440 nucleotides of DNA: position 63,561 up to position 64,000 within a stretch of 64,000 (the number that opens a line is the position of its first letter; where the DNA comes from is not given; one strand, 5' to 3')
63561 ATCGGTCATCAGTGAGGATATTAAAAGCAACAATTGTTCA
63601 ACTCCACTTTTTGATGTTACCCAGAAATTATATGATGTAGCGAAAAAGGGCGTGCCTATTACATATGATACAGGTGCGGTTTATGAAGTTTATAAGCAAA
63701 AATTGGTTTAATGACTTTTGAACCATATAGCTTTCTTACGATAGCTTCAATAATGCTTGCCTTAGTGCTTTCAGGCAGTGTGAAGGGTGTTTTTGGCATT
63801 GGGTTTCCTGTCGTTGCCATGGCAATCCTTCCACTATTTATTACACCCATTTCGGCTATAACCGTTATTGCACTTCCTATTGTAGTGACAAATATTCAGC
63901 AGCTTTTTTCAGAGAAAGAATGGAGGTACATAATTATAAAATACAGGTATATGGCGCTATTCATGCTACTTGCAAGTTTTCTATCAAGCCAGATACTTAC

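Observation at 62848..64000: Translationally coupled HIBADH-family reductase + TauE/SafE permease module (TAATG overlap)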

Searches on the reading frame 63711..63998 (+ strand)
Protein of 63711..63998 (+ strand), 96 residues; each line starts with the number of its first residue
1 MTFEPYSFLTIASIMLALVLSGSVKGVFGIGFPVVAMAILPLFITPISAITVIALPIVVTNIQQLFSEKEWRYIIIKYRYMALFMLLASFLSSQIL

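Call 5: search_protein_families(library=pfam, proteins=[window:63711-63998:+])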
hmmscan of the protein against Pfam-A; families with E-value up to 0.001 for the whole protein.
window:63711-63998:+ (96 aa): 1 family
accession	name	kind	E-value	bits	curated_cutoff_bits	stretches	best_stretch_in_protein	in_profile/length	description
PF01925.25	TauE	-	8e-07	29.4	32.6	1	15-94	2-82/237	Sulfite exporter TauE/SafE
